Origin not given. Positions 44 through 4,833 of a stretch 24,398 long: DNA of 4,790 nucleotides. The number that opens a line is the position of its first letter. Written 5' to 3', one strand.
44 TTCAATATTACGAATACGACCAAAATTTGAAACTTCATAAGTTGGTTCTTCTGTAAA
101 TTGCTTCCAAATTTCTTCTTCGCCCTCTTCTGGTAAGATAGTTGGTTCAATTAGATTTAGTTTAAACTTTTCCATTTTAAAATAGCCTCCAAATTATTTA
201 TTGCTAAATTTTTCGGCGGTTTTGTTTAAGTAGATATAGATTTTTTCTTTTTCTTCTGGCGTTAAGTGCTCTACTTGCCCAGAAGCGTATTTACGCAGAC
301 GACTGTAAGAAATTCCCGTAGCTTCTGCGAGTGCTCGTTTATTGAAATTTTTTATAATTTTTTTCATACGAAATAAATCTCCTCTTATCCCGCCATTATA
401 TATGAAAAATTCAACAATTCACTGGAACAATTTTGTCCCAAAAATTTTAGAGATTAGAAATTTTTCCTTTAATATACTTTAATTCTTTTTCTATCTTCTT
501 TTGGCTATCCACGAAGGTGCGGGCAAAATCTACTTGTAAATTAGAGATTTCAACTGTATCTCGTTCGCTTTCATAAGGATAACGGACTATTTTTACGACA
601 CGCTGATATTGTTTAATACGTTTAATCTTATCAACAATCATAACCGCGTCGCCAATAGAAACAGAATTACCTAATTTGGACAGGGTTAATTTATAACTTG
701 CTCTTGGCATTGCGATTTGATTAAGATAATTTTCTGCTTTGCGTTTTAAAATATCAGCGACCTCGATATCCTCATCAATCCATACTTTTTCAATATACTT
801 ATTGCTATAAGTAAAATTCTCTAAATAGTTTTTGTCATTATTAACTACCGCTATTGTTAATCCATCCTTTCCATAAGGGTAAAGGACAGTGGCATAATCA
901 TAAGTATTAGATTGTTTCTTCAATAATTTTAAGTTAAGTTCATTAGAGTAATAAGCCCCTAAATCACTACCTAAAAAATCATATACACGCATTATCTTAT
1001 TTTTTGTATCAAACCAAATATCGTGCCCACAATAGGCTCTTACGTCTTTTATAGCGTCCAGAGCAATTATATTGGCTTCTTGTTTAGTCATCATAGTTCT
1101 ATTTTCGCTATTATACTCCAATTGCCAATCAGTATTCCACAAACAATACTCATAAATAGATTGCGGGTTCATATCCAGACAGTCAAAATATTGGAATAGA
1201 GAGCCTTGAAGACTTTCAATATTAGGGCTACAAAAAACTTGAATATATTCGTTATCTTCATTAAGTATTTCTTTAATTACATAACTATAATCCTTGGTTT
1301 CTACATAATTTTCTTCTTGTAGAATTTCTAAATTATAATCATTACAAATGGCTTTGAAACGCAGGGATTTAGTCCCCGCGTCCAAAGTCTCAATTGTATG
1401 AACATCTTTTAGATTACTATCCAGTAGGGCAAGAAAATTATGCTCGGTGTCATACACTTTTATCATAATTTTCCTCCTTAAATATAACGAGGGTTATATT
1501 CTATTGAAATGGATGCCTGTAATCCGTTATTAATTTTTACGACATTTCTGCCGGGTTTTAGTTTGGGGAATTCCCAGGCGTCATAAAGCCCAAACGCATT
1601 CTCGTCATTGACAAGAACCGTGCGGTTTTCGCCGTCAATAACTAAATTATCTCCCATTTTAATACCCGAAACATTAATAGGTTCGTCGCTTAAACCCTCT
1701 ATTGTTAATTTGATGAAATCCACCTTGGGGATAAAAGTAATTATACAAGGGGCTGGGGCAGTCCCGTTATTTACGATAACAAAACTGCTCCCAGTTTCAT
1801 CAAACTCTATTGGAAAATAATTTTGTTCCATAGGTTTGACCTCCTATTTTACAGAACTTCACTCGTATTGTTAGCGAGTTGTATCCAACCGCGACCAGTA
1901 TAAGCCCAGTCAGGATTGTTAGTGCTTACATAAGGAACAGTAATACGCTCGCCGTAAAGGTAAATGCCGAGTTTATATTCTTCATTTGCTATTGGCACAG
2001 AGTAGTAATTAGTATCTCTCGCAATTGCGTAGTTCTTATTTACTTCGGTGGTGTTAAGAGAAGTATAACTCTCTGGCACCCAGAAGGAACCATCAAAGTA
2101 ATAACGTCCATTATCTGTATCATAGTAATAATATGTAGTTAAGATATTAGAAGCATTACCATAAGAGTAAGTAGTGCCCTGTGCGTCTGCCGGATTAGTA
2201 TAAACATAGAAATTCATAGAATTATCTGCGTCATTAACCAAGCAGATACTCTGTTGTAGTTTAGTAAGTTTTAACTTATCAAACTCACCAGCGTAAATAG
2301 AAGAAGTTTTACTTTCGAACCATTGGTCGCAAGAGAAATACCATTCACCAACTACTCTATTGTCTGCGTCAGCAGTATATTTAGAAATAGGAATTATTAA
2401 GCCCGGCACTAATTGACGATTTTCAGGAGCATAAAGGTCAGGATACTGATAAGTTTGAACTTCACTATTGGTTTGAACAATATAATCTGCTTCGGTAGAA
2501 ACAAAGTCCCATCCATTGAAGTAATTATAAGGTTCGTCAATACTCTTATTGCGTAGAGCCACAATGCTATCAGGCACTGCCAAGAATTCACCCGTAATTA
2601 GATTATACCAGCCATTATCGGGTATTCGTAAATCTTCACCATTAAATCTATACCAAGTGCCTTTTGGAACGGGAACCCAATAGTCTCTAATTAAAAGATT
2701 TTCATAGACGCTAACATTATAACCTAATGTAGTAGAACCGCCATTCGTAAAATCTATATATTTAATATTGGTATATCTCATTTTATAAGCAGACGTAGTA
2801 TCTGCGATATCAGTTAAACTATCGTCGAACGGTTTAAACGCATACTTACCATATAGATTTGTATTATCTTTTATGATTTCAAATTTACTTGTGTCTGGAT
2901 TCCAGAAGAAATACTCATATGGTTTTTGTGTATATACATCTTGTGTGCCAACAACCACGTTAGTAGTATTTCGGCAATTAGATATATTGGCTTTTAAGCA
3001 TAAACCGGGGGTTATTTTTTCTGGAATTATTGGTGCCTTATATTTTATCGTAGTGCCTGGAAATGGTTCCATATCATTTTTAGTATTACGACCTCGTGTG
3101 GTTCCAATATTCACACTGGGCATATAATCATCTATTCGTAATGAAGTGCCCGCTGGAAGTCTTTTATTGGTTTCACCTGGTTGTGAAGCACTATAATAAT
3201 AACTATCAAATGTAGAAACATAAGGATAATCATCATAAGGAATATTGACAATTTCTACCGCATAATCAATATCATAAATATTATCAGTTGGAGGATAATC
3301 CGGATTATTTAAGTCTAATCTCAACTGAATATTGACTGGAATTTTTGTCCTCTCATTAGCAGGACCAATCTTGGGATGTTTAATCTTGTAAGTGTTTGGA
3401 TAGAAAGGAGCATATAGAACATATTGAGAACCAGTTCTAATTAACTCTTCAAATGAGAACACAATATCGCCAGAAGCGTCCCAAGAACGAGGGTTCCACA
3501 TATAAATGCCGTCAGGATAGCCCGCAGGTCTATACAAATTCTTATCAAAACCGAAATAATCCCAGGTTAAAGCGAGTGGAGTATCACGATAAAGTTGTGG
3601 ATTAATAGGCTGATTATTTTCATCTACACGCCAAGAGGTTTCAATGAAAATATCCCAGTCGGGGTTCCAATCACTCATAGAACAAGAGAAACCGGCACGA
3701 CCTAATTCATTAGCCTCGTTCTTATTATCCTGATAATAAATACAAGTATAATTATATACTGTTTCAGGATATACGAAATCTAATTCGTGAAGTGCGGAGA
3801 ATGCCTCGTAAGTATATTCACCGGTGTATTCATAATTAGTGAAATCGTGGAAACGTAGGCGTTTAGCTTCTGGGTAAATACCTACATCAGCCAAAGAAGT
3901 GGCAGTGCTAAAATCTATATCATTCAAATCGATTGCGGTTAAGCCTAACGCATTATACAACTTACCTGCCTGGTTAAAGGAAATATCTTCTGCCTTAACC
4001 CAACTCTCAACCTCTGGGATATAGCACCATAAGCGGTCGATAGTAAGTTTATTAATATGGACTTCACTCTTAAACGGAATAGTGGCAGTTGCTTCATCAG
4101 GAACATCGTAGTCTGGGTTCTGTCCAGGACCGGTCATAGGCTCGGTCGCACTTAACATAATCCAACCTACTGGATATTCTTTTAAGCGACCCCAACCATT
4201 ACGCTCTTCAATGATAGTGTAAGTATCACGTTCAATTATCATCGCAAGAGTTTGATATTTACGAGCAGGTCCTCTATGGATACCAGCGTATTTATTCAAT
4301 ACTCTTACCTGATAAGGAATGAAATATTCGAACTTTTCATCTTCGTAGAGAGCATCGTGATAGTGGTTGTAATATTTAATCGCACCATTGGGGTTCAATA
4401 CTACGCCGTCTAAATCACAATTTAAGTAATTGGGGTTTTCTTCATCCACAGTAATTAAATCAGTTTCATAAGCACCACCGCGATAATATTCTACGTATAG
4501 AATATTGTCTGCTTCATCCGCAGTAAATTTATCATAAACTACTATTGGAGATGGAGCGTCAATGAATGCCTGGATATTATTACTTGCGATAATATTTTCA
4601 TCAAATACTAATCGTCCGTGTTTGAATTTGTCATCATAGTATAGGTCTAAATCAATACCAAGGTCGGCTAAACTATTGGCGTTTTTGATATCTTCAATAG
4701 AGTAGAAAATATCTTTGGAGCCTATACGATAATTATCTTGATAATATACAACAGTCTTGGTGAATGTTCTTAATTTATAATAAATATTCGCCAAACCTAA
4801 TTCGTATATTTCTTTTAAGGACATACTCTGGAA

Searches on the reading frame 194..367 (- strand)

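Call 13: search_protein_families(library=pfam, proteins=[window:194-367:-], max_evalue=0.1)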
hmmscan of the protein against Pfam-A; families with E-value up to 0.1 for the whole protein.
window:194-367:- (57 aa): 6 families
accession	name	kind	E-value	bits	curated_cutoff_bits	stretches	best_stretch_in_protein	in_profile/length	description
PF01381.28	HTH_3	-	0.00097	19.6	23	1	6-42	8-43/55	Helix-turn-helix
PF13443.12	HTH_26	-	0.0014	19.3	22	1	6-47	9-50/63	Cro/C1-type HTH DNA-binding domain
PF20317.4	HTH_60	-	0.0066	17.2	24.1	1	3-41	12-52/140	Helix-turn-helix domain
PF12844.13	HTH_19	-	0.015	15.6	30.2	1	5-51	10-55/64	Helix-turn-helix domain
PF20432.4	Xre-like-HTH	-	0.079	13.7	25.8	0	9-44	25-59/63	Antitoxin Xre-like helix-turn-helix domain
PF11299.13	DUF3100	-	0.088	12.6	27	1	5-46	164-205/235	Protein of unknown function (DUF3100)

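Call 14: search_protein_families(library=phrogs, proteins=[window:194-367:-], max_evalue=0.01)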
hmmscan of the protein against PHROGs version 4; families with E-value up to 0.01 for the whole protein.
window:194-367:- (57 aa): 6 families
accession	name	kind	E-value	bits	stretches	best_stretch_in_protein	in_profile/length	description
phrog_4583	-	transcription regulation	0.0019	19.2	1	6-34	22-50/81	transcriptional repressor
phrog_147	-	transcription regulation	0.0024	19.2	1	7-43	17-53/100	transcriptional regulator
phrog_3557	-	transcription regulation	0.0024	19.1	1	3-33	21-51/142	transcriptional regulator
phrog_8038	-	unknown function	0.004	18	1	1-32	10-41/66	-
phrog_2967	-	transcription regulation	0.0053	17.3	0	6-32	22-48/225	transcriptional regulator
phrog_18104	-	transcription regulation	0.0066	17.3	1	6-47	12-52/57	transcriptional regulator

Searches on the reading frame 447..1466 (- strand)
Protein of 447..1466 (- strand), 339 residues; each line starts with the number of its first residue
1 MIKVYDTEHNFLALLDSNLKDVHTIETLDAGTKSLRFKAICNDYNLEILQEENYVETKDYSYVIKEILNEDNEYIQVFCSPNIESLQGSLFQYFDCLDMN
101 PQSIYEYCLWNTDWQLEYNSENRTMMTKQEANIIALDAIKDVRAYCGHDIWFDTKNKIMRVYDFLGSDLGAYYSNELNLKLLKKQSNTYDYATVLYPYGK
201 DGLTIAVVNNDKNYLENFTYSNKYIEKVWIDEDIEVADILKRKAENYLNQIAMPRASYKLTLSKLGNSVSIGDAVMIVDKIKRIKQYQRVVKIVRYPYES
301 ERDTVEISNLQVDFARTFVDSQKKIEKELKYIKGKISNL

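Call 13: search_protein_families(library=pfam, proteins=[window:447-1466:-], max_evalue=0.1)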
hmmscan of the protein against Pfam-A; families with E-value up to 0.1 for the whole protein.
window:447-1466:- (339 aa): 6 families
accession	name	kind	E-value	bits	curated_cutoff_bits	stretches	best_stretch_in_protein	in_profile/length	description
PF06605.17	Prophage_tail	-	6e-28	98.6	31.3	1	102-317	21-246/250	Prophage endopeptidase tail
PF18994.6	Prophage_tailD1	-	8.6e-08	32.7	23.6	1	2-79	1-82/84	Prophage endopeptidase tail N-terminal domain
PF08862.16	DUF1829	-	0.0097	16.8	22.2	1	59-134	8-82/87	Domain of unknown function DUF1829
PF09432.15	THP2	-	0.051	14.1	28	0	232-260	48-76/129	Tho complex subunit THP2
PF20600.3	ExoX-like_C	-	0.067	13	26.5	0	64-76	11-23/30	Exodeoxyribonuclease X-like C-terminal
PF12548.13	DUF3740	-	0.075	13.8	25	0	288-339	77-128/147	Sulfatase protein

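Call 14: search_protein_families(library=phrogs, proteins=[window:447-1466:-], max_evalue=0.01)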
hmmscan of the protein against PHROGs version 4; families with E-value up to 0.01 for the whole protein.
window:447-1466:- (339 aa): 11 families
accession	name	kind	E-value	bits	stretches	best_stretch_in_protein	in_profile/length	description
phrog_18110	-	unknown function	2.2e-57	195.9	1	3-330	2-335/567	-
phrog_36443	-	unknown function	3.2e-46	158.8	1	1-318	1-350/1238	-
phrog_3475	-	tail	5.9e-33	115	1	16-311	409-717/841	minor tail protein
phrog_22322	-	tail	1.2e-32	114.2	1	4-309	14-342/562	tail protein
phrog_16267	-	unknown function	6.7e-22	77.4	1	29-315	70-308/2299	-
phrog_1067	-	head and packaging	2.8e-16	60.2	1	1-331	7-367/991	minor head protein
phrog_4798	-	tail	9.2e-13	48.3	1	96-292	148-363/796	tail protein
phrog_5555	-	tail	1.1e-10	41.6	1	6-325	11-358/788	tail protein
phrog_3558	-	tail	1.2e-08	34.9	1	178-294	220-359/1047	tail protein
phrog_4311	-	head and packaging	7.3e-08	32.4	1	177-326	191-356/651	minor head protein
phrog_32834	-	unknown function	0.0084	17.3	0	45-122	54-130/140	-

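Call 75: search_dna_similar(query=window:447-1466:-, collection=phages, mode=protein, max_evalue=0.00001, max_rows=15)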
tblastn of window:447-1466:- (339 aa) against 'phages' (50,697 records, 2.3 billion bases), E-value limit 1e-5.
Records with a match: 187; places in all: 187; records where one place covers at least 80% of the query: 18.
Best place of each record, by identity: <60% 187.
By first word of the organism name: Microbacterium 158; Geobacillus 8; Clostridium 5; Bacteriophage 3; Bacillus 3; Oscillospiraceae 2; Anaerosphaera 1; Weizmannia 1; Streptococcus 1; Erysipelothrix 1; and 4 more.
By host as written in the record: Microbacterium foliorum NRRL B-24224 SEA 85; Microbacterium foliorum NRRL B-24224 59; - 8; Microbacterium foliorum NRRL B-24224-SEA 8; Clostridium perfringens SM101 2; Geobacillus kaustophilus ATCC 8005 2; Geobacillus sp. 6k51 2; Bacillus sp. 6k512 2; and 17 more.
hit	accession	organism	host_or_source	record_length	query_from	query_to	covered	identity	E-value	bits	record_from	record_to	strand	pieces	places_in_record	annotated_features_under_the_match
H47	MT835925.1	Bacteriophage sp.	human fecal samples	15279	1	325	96%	29.8%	2e-35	142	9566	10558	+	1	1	record has no annotation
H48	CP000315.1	Clostridium phage phiSM101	Clostridium perfringens SM101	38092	1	314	93%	30.8%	4e-37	147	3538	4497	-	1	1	none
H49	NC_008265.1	Clostridium phage phiSM101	Clostridium perfringens SM101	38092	1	314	93%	30.8%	4e-37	147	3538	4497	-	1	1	none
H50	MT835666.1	Bacteriophage sp.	human fecal samples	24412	2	315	93%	30.4%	1e-37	149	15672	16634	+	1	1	record has no annotation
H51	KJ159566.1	Geobacillus phage GBK2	Geobacillus kaustophilus ATCC 8005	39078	4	292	85%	30.0%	6e-18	91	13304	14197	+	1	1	minor structural protein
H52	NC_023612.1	Geobacillus phage GBK2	Geobacillus kaustophilus ATCC 8005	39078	4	292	85%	30.0%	6e-18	91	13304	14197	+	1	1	tail protein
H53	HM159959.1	Clostridium phage phiCTP1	-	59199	1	310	91%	27.0%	9e-25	110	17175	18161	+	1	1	hypothetical phage structural protein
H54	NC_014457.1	Clostridium phage phiCTP1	-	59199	1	310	91%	27.0%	9e-25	110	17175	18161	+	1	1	hypothetical phage structural protein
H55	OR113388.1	Clostridium phage vB_CtyS-FA88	Clostridium sp.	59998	1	310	91%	27.0%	9e-25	110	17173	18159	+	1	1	hypothetical protein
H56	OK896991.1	Geobacillus phage GR1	Geobacillus stearothermophilus ATCC ...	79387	4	280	82%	29.4%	1e-17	90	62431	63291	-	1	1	tail protein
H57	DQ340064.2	Geobacillus phage GBSV1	Geobacillus sp. 6k51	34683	100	308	62%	33.8%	7e-20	97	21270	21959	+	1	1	hypothetical protein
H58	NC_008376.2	Geobacillus phage GBSV1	Geobacillus sp. 6k51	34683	100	308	62%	33.8%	7e-20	97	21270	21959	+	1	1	tail protein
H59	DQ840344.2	Bacillus phage 1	Bacillus sp. 6k512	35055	100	308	62%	33.8%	7e-20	97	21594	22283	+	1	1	hypothetical protein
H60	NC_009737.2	Bacillus phage 1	Bacillus sp. 6k512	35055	100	308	62%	33.8%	7e-20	97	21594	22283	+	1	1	tail protein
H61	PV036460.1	Anaerosphaera phage IMGVR 8818211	Anaerosphaera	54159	31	292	77%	26.3%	6e-16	85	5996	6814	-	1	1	minor tail protein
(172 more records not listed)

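Call 78: get_annotated_region(hit=H49, flank=6000)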
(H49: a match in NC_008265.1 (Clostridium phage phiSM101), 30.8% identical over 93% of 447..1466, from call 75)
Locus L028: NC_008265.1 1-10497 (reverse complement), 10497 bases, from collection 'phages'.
description: Clostridium phage phiSM101, complete genome.
organism: Clostridium phage phiSM101 (NCBI taxid 396359)
taxonomy: Viruses; Duplodnaviria; Heunggongvirae; Uroviricota; Caudoviricetes
host: Clostridium perfringens SM101; source: -; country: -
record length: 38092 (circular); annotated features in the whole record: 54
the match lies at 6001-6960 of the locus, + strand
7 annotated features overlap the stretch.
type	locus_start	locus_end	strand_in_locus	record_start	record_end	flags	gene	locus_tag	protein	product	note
CDS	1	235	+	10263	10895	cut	-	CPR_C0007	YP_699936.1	major tail protein, phi13 family subfamily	identified by match to protein family HMM TIGR01603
CDS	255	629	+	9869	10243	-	-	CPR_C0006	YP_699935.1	RNA polymerase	identified by glimmer; putative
CDS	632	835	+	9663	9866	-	-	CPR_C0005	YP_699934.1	hypothetical protein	identified by glimmer; putative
CDS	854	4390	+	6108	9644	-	-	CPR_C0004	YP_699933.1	tail length tape measure protein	identified by match to protein family HMM TIGR01760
CDS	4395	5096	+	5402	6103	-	-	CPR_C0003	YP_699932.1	tail family protein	-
CDS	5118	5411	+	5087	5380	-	-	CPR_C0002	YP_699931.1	hypothetical protein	identified by glimmer; putative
CDS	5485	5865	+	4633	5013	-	-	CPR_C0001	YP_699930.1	hypothetical protein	identified by similarity to PIR:A97132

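Call 79: get_annotated_region(hit=H52, flank=6000)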
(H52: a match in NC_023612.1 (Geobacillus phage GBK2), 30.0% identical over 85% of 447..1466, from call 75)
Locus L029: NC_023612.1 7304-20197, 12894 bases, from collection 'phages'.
description: Geobacillus phage GBK2, complete genome.
organism: Geobacillus phage GBK2 (NCBI taxid 1458842)
taxonomy: Viruses; Duplodnaviria; Heunggongvirae; Uroviricota; Caudoviricetes
host: Geobacillus kaustophilus ATCC 8005; source: -; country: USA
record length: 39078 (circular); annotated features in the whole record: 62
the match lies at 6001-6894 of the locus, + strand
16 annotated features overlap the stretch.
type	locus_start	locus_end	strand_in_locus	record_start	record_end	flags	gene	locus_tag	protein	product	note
CDS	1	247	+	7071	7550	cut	-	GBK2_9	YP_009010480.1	tail completion or Neck1 protein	phage tail component protein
CDS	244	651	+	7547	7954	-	-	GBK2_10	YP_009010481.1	tail terminator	phage tail protein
CDS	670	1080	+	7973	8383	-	-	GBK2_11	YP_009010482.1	major tail protein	-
CDS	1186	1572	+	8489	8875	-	-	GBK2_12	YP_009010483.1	tail protein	-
CDS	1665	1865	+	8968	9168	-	-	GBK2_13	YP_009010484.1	hypothetical protein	-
CDS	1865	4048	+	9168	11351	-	-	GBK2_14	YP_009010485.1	tail length tape measure protein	-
CDS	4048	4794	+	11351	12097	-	-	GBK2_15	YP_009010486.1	distal tail protein Dit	-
CDS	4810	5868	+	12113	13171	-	-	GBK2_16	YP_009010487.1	hypothetical protein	-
CDS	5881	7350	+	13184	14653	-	-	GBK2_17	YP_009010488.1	tail protein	phage minor structural protein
CDS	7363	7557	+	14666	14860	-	-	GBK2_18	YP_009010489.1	hypothetical protein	-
CDS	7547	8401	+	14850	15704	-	-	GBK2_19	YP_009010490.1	tail protein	-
CDS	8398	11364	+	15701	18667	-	-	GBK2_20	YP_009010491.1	minor tail protein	-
CDS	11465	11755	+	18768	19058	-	-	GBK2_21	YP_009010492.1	holin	-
CDS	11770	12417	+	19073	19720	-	-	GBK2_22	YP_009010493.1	endolysin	-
CDS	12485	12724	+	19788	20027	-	-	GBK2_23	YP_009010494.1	holin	-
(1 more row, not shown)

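Call 80: get_annotated_region(hit=H54, flank=7000)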
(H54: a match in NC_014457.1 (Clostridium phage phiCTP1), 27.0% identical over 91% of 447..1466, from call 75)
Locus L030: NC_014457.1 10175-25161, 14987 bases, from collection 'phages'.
description: Clostridium phage phiCTP1, complete genome.
organism: Clostridium phage phiCTP1 (NCBI taxid 871584)
taxonomy: Viruses; Duplodnaviria; Heunggongvirae; Uroviricota; Caudoviricetes
host: -; source: -; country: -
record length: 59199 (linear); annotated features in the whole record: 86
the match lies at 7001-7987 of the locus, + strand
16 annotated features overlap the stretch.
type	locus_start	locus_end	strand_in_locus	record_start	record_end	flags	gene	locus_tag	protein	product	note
CDS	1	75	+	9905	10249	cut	-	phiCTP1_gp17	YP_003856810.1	hypothetical protein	ORF17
CDS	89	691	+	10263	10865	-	-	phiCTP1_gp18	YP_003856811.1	tail tube protein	ORF18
CDS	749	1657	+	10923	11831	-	-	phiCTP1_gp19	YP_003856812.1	hypothetical protein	ORF19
CDS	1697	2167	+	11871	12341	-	-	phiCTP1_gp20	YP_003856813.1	hypothetical protein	ORF20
CDS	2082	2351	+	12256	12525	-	-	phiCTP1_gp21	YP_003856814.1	hypothetical protein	ORF21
CDS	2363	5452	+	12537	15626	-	-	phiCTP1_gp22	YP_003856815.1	tail length tape measure protein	ORF22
CDS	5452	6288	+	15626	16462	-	-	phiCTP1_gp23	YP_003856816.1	hypothetical protein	ORF23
CDS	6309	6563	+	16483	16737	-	-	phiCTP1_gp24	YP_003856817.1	hypothetical protein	ORF24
CDS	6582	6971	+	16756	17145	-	-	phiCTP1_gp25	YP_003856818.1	hypothetical protein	ORF25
CDS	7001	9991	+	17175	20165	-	-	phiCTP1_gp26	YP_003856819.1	hypothetical phage structural protein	ORF26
CDS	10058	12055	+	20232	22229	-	-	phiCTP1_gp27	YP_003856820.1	phage protein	ORF27; His-tagged product when expressed in E. coli; does not exhibit lytic activity against C. tyrobutyricum cells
CDS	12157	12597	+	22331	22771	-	-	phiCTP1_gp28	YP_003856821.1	holin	ORF28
CDS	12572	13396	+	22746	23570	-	-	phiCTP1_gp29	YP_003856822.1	endolysin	ORF29; predicted glucosyl hydrolase; His-tagged product when expressed in E. coli; does not exhibit lytic activity ...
CDS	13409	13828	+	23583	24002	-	-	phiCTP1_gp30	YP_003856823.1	hypothetical protein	ORF30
CDS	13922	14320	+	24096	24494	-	-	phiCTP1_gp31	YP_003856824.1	hypothetical protein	ORF31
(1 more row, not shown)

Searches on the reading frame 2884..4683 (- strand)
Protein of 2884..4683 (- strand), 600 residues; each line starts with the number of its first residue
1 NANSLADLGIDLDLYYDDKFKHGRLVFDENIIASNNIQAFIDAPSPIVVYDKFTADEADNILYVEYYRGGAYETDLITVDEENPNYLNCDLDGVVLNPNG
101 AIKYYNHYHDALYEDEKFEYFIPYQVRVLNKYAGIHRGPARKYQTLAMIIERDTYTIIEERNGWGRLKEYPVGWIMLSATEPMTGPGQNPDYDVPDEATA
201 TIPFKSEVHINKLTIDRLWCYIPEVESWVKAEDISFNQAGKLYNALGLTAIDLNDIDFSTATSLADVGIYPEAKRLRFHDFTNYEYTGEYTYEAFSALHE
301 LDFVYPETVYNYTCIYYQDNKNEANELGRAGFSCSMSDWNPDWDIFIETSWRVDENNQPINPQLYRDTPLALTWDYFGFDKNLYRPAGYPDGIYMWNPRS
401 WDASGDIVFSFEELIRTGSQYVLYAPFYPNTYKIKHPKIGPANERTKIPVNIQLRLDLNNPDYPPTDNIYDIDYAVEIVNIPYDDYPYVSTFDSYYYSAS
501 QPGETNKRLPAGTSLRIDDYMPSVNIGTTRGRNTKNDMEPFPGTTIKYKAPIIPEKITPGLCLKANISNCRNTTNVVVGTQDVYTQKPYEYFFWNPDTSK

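Call 13: search_protein_families(library=pfam, proteins=[window:2884-4683:-], max_evalue=0.1)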
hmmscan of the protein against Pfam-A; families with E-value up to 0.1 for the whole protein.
window:2884-4683:- (600 aa): 0 families

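Call 14: search_protein_families(library=phrogs, proteins=[window:2884-4683:-], max_evalue=0.01)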
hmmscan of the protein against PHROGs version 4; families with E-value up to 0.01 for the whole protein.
window:2884-4683:- (600 aa): 1 family
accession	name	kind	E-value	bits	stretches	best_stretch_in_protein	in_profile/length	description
phrog_1794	-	lysis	9.2e-05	23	1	107-177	253-324/336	amidase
